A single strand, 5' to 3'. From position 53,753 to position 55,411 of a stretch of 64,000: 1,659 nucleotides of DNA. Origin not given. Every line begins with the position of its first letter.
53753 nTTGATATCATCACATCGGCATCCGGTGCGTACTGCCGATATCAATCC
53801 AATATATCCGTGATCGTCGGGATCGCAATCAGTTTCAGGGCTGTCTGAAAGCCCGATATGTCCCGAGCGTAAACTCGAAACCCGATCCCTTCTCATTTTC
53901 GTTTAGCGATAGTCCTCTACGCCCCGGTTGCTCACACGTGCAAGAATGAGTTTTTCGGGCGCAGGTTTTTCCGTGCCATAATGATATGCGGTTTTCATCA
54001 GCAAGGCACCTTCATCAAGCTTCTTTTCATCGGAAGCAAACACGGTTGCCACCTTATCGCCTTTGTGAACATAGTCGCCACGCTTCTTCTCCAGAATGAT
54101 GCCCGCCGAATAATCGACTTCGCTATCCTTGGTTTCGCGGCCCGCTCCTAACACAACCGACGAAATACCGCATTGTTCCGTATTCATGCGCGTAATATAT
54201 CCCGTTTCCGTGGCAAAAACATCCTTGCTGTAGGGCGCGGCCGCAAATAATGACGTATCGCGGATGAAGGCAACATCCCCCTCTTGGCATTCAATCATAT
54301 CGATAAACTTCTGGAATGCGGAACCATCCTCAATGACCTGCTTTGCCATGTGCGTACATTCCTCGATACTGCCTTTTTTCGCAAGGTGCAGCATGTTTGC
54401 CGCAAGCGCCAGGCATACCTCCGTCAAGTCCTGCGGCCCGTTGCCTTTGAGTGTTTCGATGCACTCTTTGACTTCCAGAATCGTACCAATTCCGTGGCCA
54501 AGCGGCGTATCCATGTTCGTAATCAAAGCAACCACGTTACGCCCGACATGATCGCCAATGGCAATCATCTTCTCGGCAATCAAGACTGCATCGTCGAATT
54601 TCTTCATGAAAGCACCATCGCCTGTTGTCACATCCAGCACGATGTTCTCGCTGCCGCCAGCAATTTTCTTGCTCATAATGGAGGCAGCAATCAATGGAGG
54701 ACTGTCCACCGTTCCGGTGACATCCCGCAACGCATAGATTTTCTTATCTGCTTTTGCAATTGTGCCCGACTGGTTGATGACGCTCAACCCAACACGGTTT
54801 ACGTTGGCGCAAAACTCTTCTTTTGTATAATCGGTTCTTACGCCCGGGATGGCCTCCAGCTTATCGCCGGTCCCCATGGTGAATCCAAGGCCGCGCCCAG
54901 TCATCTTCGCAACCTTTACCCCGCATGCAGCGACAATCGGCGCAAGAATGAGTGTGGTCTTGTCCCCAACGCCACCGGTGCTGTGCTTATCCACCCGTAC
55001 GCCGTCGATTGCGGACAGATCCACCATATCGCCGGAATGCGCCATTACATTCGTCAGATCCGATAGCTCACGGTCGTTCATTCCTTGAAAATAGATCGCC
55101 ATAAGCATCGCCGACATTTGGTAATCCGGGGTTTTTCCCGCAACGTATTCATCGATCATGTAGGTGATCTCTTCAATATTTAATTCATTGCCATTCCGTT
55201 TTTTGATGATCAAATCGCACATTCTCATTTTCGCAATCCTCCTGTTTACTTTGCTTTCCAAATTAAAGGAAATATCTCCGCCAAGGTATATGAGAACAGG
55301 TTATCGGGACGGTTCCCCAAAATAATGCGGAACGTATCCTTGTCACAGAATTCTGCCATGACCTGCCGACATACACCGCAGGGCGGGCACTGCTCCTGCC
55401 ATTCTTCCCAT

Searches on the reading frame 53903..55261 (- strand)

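Call 88: search_protein_families(library=pfam, proteins=[window:53903-55261:-], max_evalue=0.0001)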
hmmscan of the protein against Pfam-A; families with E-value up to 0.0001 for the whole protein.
window:53903-55261:- (452 aa): 3 families
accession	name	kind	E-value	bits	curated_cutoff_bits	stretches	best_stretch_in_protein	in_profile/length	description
PF00591.27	Glycos_transf_3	-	2.1e-39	136.2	27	1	89-315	4-252/253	Glycosyl transferase family, a/b domain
PF02885.22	Glycos_trans_3N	-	4.6e-20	71.6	26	1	16-77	2-63/63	Glycosyl transferase family, helical bundle domain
PF07831.19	PYNP_C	-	4.9e-20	71.4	27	1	355-428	1-74/75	Pyrimidine nucleoside phosphorylase C-terminal domain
